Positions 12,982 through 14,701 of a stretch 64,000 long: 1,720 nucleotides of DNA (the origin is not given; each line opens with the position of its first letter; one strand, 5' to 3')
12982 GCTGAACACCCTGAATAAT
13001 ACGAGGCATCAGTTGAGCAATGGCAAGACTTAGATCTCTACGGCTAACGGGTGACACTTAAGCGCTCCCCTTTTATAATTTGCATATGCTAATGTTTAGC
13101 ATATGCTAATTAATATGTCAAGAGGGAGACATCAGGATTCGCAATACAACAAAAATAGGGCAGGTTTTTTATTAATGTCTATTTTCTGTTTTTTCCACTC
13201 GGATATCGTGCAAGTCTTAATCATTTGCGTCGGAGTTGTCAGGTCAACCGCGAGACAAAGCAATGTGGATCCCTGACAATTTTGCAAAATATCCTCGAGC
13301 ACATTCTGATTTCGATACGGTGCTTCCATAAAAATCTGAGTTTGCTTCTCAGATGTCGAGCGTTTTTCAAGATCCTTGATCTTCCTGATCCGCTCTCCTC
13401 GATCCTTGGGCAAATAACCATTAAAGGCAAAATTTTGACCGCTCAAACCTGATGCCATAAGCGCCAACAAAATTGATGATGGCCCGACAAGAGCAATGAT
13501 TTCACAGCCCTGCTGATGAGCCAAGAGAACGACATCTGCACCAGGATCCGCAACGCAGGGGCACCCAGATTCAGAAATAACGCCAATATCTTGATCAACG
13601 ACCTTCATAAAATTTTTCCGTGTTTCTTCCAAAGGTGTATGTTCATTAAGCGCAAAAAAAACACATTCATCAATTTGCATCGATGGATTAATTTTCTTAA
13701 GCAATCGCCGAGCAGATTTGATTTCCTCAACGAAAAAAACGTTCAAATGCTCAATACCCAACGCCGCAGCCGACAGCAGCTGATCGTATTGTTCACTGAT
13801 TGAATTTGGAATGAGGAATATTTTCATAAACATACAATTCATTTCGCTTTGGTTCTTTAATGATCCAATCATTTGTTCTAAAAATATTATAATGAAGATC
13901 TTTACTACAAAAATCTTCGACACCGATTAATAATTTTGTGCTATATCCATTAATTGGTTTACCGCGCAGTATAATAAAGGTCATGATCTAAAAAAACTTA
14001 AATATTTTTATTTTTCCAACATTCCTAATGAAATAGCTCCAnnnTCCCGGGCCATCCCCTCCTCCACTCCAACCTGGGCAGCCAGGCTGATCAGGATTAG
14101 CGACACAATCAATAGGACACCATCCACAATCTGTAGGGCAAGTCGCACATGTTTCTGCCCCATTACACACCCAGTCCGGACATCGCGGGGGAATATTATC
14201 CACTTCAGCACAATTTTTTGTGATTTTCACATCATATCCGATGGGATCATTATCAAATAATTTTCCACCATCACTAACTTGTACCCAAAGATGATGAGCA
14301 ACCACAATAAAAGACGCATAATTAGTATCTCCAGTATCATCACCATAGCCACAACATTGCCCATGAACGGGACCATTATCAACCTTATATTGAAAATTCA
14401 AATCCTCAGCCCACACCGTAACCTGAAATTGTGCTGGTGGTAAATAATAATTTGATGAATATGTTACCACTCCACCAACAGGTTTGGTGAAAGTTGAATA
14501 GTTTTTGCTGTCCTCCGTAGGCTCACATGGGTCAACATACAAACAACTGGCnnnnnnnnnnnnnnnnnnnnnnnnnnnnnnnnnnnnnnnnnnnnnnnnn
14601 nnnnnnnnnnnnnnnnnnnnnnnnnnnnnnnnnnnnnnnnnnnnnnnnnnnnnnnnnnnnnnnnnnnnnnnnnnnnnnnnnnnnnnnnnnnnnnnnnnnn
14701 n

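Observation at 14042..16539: Tandem 410-aa cysteine-rich proteins with Flp/class III prepilin leaders and a localised hypervariable segment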

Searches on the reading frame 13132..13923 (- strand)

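Call 80: search_protein_families(library=pfam, proteins=[window:13132-13923:-], max_evalue=0.01)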
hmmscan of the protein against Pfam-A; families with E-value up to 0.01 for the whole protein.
window:13132-13923:- (263 aa): 1 family
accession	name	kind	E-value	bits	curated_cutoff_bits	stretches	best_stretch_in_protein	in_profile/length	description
PF00590.25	TP_methylase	-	6.9e-07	29.9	27.8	1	110-242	76-210/212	Tetrapyrrole (Corrin/Porphyrin) Methylases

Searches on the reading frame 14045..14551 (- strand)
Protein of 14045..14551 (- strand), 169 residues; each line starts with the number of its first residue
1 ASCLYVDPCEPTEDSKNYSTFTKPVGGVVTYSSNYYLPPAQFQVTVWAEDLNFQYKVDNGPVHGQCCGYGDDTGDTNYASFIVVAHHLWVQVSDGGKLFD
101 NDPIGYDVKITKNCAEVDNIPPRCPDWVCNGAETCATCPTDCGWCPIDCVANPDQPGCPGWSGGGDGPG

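Call 75: predict_structure(alignment_id=A5)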
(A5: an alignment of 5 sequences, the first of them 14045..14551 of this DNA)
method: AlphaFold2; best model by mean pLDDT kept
length: 169 residues; sequences in the alignment: 5
mean_pLDDT: 46.8   pTM: 0.37
mean pLDDT of the five models: 46.8, 41.9, 41.6, 36.5, 35.0
residues with pLDDT >= 90: 0; 70-90: 0; 50-70: 82; < 50: 87
segments of 3 or more residues with pLDDT < 50: 1-20, 35-37, 59-76, 113-147, 163-169
pLDDT, mean of each block of 10 residues (from residue 1): 28 45 56 52 59 54 37 47 58 56 59 43 28 32 45 58 41
secondary structure, 60 per line:
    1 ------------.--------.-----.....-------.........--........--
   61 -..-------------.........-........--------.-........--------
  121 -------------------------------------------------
elements in order: E28-32 E40-48 E51-58 E77-85 E87-94 E105-112
